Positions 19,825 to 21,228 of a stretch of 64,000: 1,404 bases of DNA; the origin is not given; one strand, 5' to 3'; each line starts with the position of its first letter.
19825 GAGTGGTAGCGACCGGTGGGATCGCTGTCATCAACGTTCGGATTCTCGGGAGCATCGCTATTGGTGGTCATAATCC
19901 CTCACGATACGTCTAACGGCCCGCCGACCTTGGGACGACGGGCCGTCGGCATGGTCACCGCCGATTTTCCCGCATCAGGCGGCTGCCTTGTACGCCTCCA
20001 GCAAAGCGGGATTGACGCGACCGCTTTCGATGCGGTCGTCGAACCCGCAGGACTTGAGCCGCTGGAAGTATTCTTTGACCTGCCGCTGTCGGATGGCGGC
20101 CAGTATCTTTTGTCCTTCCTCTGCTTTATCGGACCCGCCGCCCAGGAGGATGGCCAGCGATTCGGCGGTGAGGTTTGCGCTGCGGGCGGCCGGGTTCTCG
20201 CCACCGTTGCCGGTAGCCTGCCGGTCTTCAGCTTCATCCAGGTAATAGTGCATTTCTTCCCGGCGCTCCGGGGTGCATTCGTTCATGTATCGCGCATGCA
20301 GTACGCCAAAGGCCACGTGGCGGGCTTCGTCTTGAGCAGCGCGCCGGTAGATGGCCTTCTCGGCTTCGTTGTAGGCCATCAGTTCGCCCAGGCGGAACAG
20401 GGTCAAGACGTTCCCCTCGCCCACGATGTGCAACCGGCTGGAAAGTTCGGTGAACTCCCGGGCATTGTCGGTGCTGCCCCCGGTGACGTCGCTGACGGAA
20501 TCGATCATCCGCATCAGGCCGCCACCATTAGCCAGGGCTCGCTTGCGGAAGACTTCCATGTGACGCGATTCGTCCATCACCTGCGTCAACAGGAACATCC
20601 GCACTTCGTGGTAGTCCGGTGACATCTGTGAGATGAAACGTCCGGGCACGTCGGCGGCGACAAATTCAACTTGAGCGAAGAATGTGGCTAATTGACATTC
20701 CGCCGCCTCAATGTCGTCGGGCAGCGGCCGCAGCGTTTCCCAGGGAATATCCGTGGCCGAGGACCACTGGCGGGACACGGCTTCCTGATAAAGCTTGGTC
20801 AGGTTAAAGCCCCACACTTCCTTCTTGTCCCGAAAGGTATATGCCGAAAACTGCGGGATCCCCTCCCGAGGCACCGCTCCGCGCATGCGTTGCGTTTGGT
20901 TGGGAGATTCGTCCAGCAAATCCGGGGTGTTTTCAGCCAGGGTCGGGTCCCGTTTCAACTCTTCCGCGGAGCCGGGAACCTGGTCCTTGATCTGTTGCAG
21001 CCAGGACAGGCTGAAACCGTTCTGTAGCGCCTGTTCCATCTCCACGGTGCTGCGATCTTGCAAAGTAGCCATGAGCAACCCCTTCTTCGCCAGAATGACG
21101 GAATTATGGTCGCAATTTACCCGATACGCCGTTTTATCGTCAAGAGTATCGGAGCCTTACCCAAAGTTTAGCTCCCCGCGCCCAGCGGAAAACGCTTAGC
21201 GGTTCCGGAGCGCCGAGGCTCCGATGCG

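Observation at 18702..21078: Paralogous ferritin-like pair: one canonical diiron protein and one partner lacking all four carboxylate ligands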

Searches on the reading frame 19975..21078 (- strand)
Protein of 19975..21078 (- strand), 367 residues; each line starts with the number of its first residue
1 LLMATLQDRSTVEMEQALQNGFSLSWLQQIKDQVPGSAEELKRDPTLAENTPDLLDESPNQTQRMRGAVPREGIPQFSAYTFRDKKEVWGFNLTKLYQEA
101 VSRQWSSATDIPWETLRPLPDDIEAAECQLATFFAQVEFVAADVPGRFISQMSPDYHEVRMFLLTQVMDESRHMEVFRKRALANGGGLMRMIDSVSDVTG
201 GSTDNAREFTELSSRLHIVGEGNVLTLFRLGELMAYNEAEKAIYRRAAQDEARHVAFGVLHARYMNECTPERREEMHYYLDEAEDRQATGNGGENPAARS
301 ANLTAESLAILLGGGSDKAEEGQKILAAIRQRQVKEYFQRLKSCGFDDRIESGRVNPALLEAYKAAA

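Call 5: search_protein_families(library=pfam, proteins=[window:19975-21078:-], max_evalue=1)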
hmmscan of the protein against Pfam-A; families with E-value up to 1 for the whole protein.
window:19975-21078:- (367 aa): 2 families
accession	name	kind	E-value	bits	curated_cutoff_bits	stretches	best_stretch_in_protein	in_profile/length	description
PF00268.27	Ribonuc_red_sm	-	0.012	15.5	33.6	1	126-177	49-99/281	Ribonucleotide reductase, small chain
PF04305.20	DUF455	-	0.045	13.7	34.3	0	238-288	176-224/247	Protein of unknown function (DUF455)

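Call 6: search_protein_families(library=ncbifam, proteins=[window:19975-21078:-], max_evalue=1)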
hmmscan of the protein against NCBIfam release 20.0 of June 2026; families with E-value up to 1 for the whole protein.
window:19975-21078:- (367 aa): 3 families
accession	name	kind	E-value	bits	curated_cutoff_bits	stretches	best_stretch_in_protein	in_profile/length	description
NF006200.0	PRK08326.1-3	equivalog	1e-07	31.5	194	2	93-179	31-122/321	R2-like ligand-binding oxidase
NF006199.0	PRK08326.1-2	equivalog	0.0094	15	286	1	121-180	63-122/324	R2-like ligand-binding oxidase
NF006198.0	PRK08326.1-1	subfamily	0.072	12.3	274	0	132-179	70-117/308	R2-like ligand-binding oxidase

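Call 8: find_homologous_proteins(query=window:19975-21078:-)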
Query window:19975-21078:- (367 aa): 4429 proteins with E <= 0.001 among 8000 candidates; the best 120 are listed.
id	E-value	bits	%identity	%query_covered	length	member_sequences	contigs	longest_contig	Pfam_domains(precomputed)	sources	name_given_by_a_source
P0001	3.6e-228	775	94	99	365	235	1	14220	-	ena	-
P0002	1.1e-219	747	89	99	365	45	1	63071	-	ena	-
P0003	6.3e-219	744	90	99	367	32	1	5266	-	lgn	-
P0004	7.1e-213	724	89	98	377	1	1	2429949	-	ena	-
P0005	1.5e-210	717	88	97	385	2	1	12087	-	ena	-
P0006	4.2e-179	613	77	99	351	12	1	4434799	-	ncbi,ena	-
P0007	1.5e-177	608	76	99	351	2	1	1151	-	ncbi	-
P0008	5.6e-173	593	74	99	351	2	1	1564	-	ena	-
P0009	1.2e-167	576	74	99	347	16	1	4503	-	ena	-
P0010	3.0e-167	574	73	99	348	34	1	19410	-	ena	-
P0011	4.6e-167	574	73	99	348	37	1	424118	-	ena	-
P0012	9.7e-167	573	72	99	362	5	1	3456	-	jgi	jgi:hypothetical protein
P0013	3.4e-166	571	74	99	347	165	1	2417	-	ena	-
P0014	4.6e-165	567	72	99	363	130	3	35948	-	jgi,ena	jgi:hypothetical protein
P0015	1.5e-164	566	72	95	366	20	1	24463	-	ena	-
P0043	3.8e-158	545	71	95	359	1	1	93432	-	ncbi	ncbi:hypothetical protein NKDENANG_01470 [Candidatus Entotheonellaceae bacterium PAL068K]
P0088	9.1e-120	418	56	96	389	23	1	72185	-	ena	-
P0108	1.5e-117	411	60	84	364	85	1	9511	-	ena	-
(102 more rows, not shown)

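Call 9: search_solved_structures(query=window:19975-21078:-, max_evalue=10, show_alignments=2)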
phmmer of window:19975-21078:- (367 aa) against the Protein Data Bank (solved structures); distinct sequences matched with E-value up to 10: 4.
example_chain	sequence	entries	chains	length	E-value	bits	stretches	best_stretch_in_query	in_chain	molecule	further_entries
6d9f_A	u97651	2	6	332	0.00032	23.6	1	138-202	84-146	Putative VlmB homolog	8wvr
5uxg_A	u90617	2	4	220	0.062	16.1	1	159-260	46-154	aldehyde deformylating oxygenase | hypothetic aldehyde deformylating oxygenase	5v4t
7pwf_A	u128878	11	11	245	0.068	15.9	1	80-172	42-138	40S ribosomal protein SA | Ribosomal protein SA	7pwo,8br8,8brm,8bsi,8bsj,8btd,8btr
7qbk_A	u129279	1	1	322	0.34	13.6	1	89-186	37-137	R2-like ligand-binding oxidase (homolog II) from Sulfolobus acidocaldarius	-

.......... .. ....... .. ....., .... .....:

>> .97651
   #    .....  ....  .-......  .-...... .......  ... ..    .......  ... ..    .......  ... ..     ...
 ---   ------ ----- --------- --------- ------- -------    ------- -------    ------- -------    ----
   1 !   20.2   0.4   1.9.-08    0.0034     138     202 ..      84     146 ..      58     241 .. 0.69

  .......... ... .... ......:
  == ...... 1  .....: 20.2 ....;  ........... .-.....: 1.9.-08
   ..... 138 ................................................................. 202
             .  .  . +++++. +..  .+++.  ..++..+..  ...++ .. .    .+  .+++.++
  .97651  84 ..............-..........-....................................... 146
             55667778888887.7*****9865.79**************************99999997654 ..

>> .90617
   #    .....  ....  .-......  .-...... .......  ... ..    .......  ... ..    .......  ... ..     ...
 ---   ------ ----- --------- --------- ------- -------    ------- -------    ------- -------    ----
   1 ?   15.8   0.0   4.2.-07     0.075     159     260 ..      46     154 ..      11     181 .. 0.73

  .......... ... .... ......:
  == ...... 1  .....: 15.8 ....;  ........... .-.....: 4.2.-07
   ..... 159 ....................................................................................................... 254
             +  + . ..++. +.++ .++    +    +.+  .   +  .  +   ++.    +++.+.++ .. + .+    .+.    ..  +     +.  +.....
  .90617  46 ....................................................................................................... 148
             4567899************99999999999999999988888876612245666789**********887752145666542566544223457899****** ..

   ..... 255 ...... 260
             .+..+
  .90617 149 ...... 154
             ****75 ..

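Call 19: search_solved_structures(query=A1, max_evalue=10, show_alignments=3)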
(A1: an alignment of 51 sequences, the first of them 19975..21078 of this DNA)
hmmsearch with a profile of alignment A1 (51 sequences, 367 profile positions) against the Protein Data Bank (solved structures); distinct sequences matched with E-value up to 10: 15.
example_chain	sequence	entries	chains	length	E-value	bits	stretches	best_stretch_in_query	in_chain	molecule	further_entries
6d9f_A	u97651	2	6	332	0.002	20.5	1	143-202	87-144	Putative VlmB homolog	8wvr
5uxg_A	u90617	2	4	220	0.19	14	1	165-263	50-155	aldehyde deformylating oxygenase | hypothetic aldehyde deformylating oxygenase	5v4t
5omj_A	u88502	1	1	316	0.36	13.1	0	131-192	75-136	Ribonucleotide reductase small subunit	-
4hr0_A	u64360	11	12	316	0.36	13.1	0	131-192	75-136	Ribonuleotide reductase small subunit | Ribonucleotide reductase small subunit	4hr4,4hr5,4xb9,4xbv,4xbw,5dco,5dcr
6f6l_A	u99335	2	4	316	0.36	13.1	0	131-192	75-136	Ribonucleotide reductase small subunit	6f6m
6qk1_A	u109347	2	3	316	0.36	13.1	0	131-192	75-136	Ribonucleotide reductase small subunit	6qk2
6f65_A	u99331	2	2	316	0.36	13.1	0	131-192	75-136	Ribonucleotide reductase small subunit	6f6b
6qjv_A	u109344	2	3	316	0.4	13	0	132-192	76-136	Ribonucleotide reductase small subunit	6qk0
6i93_A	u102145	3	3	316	0.48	12.7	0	140-192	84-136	Ribonucleotide reductase small subunit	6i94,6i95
6f6f_A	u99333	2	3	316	0.51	12.6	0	156-192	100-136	Ribonucleotide reductase small subunit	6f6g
6i90_A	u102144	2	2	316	0.53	12.6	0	155-192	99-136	Ribonucleotide reductase small subunit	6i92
7qbk_A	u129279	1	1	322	0.57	12.5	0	247-262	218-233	R2-like ligand-binding oxidase (homolog II) from Sulfolobus acidocaldarius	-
7pwf_A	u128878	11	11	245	0.66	12.3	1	85-171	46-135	40S ribosomal protein SA | Ribosomal protein SA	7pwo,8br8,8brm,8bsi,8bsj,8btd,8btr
6f6h_A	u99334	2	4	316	0.69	12.2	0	159-192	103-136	Ribonucleotide reductase small subunit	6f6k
6f6c_A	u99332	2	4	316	0.77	12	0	160-192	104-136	Ribonucleotide reductase small subunit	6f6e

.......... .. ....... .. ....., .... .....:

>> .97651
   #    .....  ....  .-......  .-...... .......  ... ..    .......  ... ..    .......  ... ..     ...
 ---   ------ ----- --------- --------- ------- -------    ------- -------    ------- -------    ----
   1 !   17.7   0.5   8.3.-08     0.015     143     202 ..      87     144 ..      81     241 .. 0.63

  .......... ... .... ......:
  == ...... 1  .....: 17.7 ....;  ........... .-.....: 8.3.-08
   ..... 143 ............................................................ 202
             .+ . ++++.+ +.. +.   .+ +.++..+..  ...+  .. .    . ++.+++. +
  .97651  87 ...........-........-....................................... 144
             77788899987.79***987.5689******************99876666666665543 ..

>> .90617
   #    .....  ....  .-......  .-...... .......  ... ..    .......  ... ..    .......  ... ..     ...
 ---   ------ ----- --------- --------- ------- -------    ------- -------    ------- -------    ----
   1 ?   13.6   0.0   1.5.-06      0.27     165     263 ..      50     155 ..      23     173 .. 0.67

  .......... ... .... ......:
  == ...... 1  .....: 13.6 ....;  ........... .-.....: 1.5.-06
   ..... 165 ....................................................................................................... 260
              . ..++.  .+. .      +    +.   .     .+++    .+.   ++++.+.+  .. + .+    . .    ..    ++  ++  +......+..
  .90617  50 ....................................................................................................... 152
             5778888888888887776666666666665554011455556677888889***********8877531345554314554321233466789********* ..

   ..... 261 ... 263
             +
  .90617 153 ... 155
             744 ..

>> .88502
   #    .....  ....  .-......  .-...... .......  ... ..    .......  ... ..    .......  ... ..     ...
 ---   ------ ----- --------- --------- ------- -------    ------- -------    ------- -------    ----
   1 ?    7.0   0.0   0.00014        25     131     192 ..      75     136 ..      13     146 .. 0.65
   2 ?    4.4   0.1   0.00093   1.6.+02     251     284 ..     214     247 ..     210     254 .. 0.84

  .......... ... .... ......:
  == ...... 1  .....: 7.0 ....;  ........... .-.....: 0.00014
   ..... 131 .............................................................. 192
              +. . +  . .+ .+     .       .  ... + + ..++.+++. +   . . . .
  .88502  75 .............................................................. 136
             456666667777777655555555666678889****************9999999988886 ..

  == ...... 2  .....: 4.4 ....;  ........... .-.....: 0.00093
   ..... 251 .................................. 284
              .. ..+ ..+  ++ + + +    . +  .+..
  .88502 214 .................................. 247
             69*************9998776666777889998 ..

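Call 27: predict_structure(alignment_id=A1)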
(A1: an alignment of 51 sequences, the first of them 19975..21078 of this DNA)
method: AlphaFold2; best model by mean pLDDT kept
length: 367 residues; sequences in the alignment: 51
mean_pLDDT: 77.8   pTM: 0.71
mean pLDDT of the five models: 77.8, 76.4, 76.4, 74.5, 73.9
residues with pLDDT >= 90: 117; 70-90: 145; 50-70: 71; < 50: 34
segments of 3 or more residues with pLDDT < 50: 1-9, 57-61, 193-205
pLDDT, mean of each block of 10 residues (from residue 1): 38 72 68 56 64 49 52 68 76 89 88 90 88 85 85 82 93 91 59 44 56 87 89 88 95 94 89 91 83 52 74 92 88 93 94 93 86
secondary structure, 60 per line:
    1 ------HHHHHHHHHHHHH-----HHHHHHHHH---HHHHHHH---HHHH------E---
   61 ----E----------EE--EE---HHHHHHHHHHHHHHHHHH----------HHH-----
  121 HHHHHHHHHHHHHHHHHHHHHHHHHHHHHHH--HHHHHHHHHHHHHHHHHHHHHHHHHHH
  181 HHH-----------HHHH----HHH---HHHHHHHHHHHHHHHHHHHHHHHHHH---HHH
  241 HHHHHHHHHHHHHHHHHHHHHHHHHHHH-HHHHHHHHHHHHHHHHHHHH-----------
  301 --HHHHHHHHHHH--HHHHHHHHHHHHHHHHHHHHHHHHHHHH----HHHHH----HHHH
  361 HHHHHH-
elements in order: H7-19 H25-33 H37-43 H47-50 H85-102 H121-151 H154-183 H195-198 H209-234 H238-268 H270-289 H303-313 H316-343 H348-352 H357-366

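Call 30: find_related_loci(query=A1, collection=genome_contigs, flank=6000)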
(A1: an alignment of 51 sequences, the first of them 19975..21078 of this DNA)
Query A1 (367 aa) in genome_contigs; peptide patterns used: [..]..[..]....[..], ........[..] (x = any residue, [..] = any of these).
600 stretches matched a pattern (row limit reached: there are more); 570 encode a relative of the query (tblastn E <= 1e-3); the best 80 are kept; 80 distinct loci.
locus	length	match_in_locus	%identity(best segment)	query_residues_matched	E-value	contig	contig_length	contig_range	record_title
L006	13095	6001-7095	95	3-367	0e+0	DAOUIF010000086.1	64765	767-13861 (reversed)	MAG TPA_asm: Dehalococcoidia bacterium isolate S24_152 97578, whole genome shotgun sequence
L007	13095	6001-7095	93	3-367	0e+0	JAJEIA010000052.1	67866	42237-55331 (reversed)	MAG: Dehalococcoidia bacterium isolate p16x63bins.3 k141_703554, whole genome shotgun sequence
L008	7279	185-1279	90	3-367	0e+0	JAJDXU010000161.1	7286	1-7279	MAG: Dehalococcoidia bacterium isolate jk18x27bins.51 k141_1243543, whole genome shotgun sequence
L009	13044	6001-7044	73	2-366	2e-178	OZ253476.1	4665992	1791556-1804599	MAG: Dehalococcoidia bacterium isolate f6f1a14d-75c1-44c4-996a-bd844335e16e genome assembly, chromosome: 1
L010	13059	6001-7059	72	16-365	4e-174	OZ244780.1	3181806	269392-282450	MAG: Dehalococcoidia bacterium isolate 5f96cbe3-438d-44fc-9d38-e394ee4f63dc genome assembly, chromosome: 1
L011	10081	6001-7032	73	3-363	5e-174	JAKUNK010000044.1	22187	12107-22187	MAG: Dehalococcoidia bacterium isolate ALOHA_A2.0_5 A2.0-Dehalococcoidia-6_44, whole genome shotgun sequence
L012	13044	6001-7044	71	3-367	4e-174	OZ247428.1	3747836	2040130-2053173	MAG: Dehalococcoidia bacterium isolate 98dfbe93-de8a-46f9-be85-8584a0b4116d genome assembly, chromosome: 1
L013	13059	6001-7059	72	16-365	4e-174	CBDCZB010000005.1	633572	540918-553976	MAG: Dehalococcoidia bacterium isolate ba092683-2743-4c74-9192-48684eccfa31 genome assembly, contig: contig_5, whole gen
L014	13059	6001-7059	72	16-365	1e-173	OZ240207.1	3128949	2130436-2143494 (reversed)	MAG: Dehalococcoidia bacterium isolate 3f106f04-5a50-46dd-94d3-5b382f65daaf genome assembly, chromosome: 1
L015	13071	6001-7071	57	14-366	2e-128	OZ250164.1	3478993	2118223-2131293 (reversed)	MAG: Dehalococcoidia bacterium isolate 0168574f-4b79-4a4d-bdbd-32c97b7f51b1 genome assembly, chromosome: 1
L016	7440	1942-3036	55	3-366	3e-126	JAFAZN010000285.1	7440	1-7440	MAG: Chloroflexota bacterium isolate CP_BM_RX_R9_6 BM_RX_R9_k147_1574583, whole genome shotgun sequence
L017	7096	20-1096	53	12-366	6e-122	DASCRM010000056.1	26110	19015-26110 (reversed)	MAG TPA_asm: Dehalococcoidia bacterium isolate Fu_MAG_94 c_000000964939, whole genome shotgun sequence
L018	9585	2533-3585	55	20-366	2e-121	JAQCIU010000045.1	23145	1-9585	MAG: Chloroflexota bacterium isolate casp40-mb.295 NODE_5263_length_23145_cov_0.261260, whole genome shotgun sequence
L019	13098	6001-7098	53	3-365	3e-121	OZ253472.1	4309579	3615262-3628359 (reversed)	MAG: Dehalococcoidia bacterium isolate 530a8394-237e-405c-b316-5e5b388c5070 genome assembly, chromosome: 1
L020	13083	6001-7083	54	3-361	4e-120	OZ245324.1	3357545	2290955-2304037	MAG: Dehalococcoidia bacterium isolate 73e1cf89-bb5f-4822-b8fa-6749181b8977 genome assembly, chromosome: 1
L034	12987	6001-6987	56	25-354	6e-112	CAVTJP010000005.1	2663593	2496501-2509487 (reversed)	MAG: uncultured Gammaproteobacteria bacterium isolate MFD05684.bin.1.131 genome assembly, contig: contig_20481, whole ge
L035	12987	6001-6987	56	25-354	2e-111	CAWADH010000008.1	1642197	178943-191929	MAG: uncultured Gammaproteobacteria bacterium isolate MFD00822.bin.2.176 genome assembly, contig: contig_49314, whole ge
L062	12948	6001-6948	45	37-359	9e-79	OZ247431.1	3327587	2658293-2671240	MAG: Dehalococcoidia bacterium isolate c15901d5-d28f-4d5c-bcfc-8c60e7bd0c97 genome assembly, chromosome: 1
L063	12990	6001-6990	44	22-359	2e-78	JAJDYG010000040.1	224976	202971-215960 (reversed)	MAG: Dehalococcoidia bacterium isolate jk18x34bins.13 k141_169919, whole genome shotgun sequence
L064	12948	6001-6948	45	37-359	2e-78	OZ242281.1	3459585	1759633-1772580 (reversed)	MAG: Dehalococcoidia bacterium isolate 5b41c312-3693-4c79-a24d-842b6111755b genome assembly, chromosome: 1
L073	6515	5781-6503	34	36-276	2e-35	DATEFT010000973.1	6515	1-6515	MAG TPA_asm: Blastocatellia bacterium isolate SMAG_U8766 k141_2352564, whole genome shotgun sequence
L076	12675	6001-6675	35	66-292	2e-33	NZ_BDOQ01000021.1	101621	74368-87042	Novimethylophilus kurashikiensis strain La2-4, whole genome shotgun sequence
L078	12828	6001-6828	31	66-348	1e-32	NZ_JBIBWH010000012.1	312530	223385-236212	Streptomyces sp. NPDC014889 NPDC014889_265_C8.ctg-0012, whole genome shotgun sequence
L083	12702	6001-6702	30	58-292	1e-31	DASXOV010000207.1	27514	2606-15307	MAG TPA_asm: Pseudonocardiaceae bacterium isolate SMAG_U5391 k141_2444857, whole genome shotgun sequence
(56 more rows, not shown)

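Call 38: search_protein_families(library=pfam, proteins=[L035:4596-5843:-, L073:3559-4704:+, L076:4854-5711:+, L062:9539-10360:-, L063:3517-5394:+, L064:2160-3050:-, L083:4671-5282:+, L034:5455-5880:+, L076:5653-6876:+, L078:5566-6876:+], max_evalue=0.01)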
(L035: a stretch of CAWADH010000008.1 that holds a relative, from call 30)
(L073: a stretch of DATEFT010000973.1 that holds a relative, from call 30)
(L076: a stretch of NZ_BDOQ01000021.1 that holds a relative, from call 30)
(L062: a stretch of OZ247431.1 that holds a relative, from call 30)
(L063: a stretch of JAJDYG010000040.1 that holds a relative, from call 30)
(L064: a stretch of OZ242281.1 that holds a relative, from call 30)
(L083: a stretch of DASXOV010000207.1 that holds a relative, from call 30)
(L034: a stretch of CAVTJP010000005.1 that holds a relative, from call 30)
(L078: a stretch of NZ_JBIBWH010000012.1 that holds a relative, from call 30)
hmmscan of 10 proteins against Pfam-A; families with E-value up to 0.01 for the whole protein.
L035:4596-5843:- (415 aa): 1 family
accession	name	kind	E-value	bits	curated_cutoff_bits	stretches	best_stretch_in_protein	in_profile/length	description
PF02515.22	CoA_transf_3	-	4.2e-73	247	23.3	1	20-389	1-366/366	CoA-transferase family III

L073:3559-4704:+ (381 aa): 4 families
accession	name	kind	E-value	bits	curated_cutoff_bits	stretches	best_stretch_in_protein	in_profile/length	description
PF00441.29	Acyl-CoA_dh_1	-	1.7e-18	67.6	22.4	1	222-374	1-149/150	Acyl-CoA dehydrogenase, C-terminal domain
PF02771.21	Acyl-CoA_dh_N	-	2.5e-15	57.3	22.9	1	14-105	9-101/113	Acyl-CoA dehydrogenase, N-terminal domain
PF08028.16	Acyl-CoA_dh_2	-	5.9e-11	43.2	22.7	1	240-357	3-127/134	Acyl-CoA dehydrogenase, C-terminal domain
PF02770.24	Acyl-CoA_dh_M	-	1.1e-09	38.8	33.3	1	118-209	2-96/97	Acyl-CoA dehydrogenase, middle domain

L076:4854-5711:+ (285 aa): 2 families
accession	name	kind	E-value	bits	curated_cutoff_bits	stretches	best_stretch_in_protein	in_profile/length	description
PF12974.12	Phosphonate-bd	-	2.7e-35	122.4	27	1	19-251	15-234/242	ABC transporter, phosphonate, periplasmic substrate-binding protein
PF09084.16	NMT1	-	1.6e-08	35.1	20.5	1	24-126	13-109/216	NMT1/THI5 like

L062:9539-10360:- (273 aa): 4 families
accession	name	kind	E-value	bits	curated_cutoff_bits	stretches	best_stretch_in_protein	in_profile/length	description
PF00106.31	adh_short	-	8.3e-52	175.9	26.6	1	7-196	1-187/195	short chain dehydrogenase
PF13561.12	adh_short_C2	-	5.8e-35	121.4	27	1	13-201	1-186/236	Enoyl-(Acyl carrier protein) reductase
PF08659.16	KR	-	5.2e-10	40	22.6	1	9-124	3-122/180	KR domain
PF02737.24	3HCDH_N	-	0.00097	19.5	22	1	11-55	4-46/180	3-hydroxyacyl-CoA dehydrogenase, NAD binding domain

L063:3517-5394:+ (625 aa): 1 family
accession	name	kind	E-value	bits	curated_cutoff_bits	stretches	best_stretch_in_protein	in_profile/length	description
PF00496.27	SBP_bac_5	-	2.8e-78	264.1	32.4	1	124-534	2-363/368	Bacterial extracellular solute-binding proteins, family 5 Middle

L064:2160-3050:- (296 aa): 2 families
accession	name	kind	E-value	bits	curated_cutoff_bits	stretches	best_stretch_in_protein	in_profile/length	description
PF00378.25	ECH_1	-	6e-43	147.4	27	2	109-241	77-212/251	Enoyl-CoA hydratase/isomerase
PF16113.10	ECH_2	-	2.3e-20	73.8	27.2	1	20-224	1-193/335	Enoyl-CoA hydratase/isomerase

L083:4671-5282:+ (203 aa): 0 families

L034:5455-5880:+ (141 aa): 0 families

L076:5653-6876:+ (407 aa): 2 families
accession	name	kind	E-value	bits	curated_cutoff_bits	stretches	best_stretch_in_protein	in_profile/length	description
PF11583.14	AurF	-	3.5e-05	23.5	29.6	1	211-329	105-226/282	P-aminobenzoate N-oxygenase AurF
PF01206.22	TusA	-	7.9e-05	22.9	28.6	1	28-70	15-57/70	Sulfurtransferase TusA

L078:5566-6876:+ (436 aa): 2 families
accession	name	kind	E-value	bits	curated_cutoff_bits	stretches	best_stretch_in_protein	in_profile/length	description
PF11583.14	AurF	-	3.3e-06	26.9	29.6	1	240-340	105-207/282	P-aminobenzoate N-oxygenase AurF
PF01206.22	TusA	-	1.2e-05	25.5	28.6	1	58-98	17-57/70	Sulfurtransferase TusA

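Call 39: find_encoding_contigs(protein=P0043, flank=9000, max_places=1)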
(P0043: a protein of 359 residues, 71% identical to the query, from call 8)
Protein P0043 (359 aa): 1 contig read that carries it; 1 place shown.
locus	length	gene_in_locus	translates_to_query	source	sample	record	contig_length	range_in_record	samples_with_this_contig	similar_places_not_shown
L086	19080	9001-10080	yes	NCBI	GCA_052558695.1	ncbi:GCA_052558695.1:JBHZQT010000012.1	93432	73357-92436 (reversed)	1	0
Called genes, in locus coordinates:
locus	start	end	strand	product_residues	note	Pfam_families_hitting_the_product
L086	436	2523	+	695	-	PF00496:SBP_bac_5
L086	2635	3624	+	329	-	PF19300:BPD_transp_1_N, PF00528:BPD_transp_1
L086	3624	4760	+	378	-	PF12911:OppC_N, PF00528:BPD_transp_1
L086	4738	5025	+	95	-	PF00005:ABC_tran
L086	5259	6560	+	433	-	PF01547:SBP_bac_1, PF13416:SBP_bac_8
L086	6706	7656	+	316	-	PF00528:BPD_transp_1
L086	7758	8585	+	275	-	PF00528:BPD_transp_1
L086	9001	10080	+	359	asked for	-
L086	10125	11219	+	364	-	-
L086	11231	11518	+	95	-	PF09723:Zn_ribbon_8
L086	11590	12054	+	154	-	-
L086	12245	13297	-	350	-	PF02900:LigB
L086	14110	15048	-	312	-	PF02585:PIG-L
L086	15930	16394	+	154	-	PF00588:SpoU_methylase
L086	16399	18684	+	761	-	PF01315:Ald_Xan_dh_C, PF02738:MoCoBD_1, PF20256:MoCoBD_2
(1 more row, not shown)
